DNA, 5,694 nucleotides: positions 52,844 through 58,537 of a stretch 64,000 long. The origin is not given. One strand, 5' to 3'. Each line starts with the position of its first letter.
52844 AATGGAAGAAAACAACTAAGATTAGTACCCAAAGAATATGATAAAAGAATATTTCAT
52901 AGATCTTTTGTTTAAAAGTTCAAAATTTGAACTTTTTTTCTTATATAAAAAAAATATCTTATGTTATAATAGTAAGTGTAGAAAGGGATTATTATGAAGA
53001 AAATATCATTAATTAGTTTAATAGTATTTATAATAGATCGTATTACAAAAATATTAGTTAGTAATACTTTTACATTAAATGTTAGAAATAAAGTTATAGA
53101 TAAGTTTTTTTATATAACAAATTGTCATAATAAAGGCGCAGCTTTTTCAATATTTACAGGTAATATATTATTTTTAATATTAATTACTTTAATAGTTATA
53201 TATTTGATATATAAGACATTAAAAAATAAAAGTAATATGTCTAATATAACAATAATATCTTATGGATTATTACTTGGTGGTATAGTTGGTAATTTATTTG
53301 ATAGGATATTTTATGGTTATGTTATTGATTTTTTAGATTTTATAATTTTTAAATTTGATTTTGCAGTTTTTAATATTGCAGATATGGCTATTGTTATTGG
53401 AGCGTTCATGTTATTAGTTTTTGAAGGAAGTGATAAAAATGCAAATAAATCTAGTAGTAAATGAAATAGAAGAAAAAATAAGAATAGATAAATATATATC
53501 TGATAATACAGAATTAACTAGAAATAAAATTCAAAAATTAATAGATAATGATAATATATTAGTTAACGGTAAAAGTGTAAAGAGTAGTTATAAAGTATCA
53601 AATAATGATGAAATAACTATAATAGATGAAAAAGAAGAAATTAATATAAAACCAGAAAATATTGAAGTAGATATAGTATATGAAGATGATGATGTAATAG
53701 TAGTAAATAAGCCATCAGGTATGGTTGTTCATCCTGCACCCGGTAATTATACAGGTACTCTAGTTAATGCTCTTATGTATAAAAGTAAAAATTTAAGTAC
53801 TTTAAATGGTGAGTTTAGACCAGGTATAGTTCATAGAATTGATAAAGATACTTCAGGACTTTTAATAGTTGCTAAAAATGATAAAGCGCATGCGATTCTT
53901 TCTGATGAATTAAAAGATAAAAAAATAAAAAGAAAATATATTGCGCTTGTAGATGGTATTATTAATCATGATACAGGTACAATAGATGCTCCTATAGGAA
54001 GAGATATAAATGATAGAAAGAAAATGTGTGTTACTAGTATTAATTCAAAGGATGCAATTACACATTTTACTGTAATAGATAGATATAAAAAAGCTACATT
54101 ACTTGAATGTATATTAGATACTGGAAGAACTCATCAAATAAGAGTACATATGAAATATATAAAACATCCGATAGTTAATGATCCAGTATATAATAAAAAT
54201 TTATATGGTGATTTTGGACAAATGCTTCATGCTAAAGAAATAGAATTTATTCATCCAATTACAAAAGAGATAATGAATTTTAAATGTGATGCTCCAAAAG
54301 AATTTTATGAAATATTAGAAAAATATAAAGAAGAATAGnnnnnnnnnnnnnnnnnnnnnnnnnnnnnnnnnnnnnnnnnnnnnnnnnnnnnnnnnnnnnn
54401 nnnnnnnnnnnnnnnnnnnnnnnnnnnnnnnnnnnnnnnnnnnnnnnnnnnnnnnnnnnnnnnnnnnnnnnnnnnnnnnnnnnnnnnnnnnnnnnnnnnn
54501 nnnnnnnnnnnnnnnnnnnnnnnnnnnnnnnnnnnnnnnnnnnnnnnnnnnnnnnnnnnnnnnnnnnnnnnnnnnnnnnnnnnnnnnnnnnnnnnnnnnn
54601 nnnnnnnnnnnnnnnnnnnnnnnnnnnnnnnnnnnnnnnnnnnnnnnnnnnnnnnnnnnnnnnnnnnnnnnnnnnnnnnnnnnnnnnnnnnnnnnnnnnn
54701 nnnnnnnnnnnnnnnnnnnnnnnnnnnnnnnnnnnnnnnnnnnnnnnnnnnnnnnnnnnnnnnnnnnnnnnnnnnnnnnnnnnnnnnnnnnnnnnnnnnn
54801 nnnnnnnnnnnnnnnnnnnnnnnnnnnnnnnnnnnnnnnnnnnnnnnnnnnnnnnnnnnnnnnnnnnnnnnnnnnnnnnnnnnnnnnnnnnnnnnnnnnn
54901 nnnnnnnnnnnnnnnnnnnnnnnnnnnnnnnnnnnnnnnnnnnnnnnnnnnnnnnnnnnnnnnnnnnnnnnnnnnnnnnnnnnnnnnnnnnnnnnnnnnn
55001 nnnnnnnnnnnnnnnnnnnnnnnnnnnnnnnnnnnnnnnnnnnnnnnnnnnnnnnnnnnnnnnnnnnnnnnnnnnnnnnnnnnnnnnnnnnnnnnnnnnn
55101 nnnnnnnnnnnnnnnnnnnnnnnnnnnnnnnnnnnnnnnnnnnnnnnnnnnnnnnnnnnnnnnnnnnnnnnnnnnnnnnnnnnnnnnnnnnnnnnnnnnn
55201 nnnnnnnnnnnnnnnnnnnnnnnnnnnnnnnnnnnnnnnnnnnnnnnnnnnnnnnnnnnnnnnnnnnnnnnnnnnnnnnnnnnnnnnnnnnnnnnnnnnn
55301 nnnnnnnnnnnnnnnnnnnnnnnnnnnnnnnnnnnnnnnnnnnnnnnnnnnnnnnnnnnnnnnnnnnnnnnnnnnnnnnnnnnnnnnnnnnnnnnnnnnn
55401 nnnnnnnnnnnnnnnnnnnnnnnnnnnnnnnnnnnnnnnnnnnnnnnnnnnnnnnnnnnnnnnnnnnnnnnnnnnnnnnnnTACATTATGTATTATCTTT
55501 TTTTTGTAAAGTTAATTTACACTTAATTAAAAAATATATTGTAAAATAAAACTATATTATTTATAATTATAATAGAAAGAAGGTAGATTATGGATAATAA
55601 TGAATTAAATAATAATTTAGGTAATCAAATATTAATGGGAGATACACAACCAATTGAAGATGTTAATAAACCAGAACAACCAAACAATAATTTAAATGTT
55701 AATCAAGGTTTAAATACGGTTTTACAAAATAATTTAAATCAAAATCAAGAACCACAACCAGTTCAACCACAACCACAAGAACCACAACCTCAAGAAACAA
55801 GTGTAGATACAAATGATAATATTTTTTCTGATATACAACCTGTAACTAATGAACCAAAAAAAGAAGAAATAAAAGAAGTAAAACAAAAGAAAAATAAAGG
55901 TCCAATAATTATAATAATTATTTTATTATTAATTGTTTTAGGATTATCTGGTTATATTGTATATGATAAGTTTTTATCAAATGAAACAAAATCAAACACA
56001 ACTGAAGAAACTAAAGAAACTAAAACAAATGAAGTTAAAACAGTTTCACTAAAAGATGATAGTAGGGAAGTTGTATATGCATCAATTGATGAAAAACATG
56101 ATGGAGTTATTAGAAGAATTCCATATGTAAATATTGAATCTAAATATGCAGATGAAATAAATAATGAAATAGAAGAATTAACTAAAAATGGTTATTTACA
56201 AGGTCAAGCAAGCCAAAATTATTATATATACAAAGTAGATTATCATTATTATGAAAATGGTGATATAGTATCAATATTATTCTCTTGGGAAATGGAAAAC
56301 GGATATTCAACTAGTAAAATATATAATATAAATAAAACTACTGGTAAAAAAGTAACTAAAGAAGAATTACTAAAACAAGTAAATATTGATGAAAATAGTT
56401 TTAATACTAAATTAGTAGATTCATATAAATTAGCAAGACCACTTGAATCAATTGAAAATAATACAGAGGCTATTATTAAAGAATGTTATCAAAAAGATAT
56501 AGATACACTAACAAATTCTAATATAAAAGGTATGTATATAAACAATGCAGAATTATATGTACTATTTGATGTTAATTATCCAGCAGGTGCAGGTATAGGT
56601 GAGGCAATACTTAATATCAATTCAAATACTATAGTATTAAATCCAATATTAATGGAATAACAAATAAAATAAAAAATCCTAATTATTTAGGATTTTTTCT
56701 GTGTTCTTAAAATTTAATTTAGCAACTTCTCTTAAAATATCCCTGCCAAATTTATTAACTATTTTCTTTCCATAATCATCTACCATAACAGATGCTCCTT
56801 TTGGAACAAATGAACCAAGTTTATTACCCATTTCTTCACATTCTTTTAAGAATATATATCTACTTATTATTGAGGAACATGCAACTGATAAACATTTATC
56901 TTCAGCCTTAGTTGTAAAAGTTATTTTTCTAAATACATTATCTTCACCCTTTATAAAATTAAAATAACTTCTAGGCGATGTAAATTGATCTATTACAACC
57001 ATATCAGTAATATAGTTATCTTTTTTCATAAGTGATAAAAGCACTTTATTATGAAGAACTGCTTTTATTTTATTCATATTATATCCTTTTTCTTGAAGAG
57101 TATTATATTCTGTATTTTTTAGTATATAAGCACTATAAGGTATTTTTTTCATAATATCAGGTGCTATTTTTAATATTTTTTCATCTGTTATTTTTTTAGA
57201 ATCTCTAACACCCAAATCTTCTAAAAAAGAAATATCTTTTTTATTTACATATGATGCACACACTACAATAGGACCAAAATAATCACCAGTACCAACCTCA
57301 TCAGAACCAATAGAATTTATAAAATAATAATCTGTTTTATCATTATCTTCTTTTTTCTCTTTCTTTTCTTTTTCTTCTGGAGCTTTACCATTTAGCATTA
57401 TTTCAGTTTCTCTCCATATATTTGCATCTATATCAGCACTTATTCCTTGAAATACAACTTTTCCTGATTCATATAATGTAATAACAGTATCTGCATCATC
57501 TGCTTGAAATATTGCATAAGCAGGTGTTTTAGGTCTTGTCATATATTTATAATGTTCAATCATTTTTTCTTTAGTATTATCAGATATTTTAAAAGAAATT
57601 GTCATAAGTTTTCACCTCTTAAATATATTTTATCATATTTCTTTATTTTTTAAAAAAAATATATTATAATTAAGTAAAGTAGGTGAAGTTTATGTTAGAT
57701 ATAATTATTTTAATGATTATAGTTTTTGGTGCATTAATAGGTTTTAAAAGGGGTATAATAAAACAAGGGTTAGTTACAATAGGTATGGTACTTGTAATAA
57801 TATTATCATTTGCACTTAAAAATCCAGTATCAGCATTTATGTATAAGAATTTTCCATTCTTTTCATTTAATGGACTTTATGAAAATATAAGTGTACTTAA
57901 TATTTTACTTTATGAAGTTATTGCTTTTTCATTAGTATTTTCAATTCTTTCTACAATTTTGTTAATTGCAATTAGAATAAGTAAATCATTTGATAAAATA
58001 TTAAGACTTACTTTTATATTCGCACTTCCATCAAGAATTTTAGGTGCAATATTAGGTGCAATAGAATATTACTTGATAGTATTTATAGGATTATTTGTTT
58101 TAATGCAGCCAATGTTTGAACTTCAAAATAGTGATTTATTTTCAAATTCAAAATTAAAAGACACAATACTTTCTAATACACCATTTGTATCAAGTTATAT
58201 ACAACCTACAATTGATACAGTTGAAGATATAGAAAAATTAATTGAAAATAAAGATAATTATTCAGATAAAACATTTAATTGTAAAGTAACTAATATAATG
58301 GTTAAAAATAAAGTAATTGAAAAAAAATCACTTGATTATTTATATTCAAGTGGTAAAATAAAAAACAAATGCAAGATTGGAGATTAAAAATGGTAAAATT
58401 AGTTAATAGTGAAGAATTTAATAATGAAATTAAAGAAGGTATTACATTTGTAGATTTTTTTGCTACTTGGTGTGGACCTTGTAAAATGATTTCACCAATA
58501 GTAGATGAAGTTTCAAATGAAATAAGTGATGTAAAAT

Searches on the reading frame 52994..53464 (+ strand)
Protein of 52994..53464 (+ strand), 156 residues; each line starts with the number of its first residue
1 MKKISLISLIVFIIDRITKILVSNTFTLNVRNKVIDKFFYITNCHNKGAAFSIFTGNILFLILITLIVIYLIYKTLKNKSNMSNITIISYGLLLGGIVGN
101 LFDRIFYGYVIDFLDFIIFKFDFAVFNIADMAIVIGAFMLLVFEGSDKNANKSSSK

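Call 104: search_protein_families(library=pfam, proteins=[window:52994-53464:+], max_evalue=0.00001)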
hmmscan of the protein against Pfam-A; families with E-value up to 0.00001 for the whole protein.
window:52994-53464:+ (156 aa): 1 family
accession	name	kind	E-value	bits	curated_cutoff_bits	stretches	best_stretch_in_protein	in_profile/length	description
PF01252.23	Peptidase_A8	-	2.9e-35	122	25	1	7-142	1-138/142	Signal peptidase (SPase) II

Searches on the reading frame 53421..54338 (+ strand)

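Call 104: search_protein_families(library=pfam, proteins=[window:53421-54338:+], max_evalue=0.00001)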
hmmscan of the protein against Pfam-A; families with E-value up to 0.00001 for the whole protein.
window:53421-54338:+ (305 aa): 2 families
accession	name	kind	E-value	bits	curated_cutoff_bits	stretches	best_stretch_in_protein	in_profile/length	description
PF00849.27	PseudoU_synth_2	-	6.5e-39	134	26.8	1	91-245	1-151/152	RNA pseudouridylate synthase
PF01479.30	S4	-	3.4e-08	33.5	22.8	1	21-65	2-48/48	S4 domain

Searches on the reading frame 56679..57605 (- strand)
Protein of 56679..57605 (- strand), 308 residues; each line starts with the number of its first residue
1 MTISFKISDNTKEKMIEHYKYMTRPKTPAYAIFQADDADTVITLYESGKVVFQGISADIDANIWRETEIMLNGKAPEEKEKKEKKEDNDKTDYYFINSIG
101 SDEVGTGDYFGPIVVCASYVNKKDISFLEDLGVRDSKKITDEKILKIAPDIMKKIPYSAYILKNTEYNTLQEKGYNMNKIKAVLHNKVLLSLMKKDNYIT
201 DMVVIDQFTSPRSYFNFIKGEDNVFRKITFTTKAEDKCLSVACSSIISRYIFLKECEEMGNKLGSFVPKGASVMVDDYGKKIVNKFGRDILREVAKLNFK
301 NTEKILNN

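Call 105: search_protein_families(library=pfam, proteins=[window:56679-57605:-], max_evalue=0.00001)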
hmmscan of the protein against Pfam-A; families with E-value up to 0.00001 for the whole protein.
window:56679-57605:- (308 aa): 2 families
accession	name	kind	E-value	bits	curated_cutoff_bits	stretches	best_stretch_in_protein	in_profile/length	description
PF01351.25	RNase_HII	-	6e-42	144.2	25.8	1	99-302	1-199/199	Ribonuclease HII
PF11858.14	DUF3378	-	8.2e-15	55.2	27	1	5-70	4-69/76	Domain of unknown function (DUF3378)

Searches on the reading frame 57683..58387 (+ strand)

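Call 105: search_protein_families(library=pfam, proteins=[window:57683-58387:+], max_evalue=0.00001)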
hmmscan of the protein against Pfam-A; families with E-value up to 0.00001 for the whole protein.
window:57683-58387:+ (234 aa): 1 family
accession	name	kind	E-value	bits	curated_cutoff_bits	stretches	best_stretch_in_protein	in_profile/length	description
PF02674.22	Colicin_V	-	4e-15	56.5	29.3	1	5-163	1-140/144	Colicin V production protein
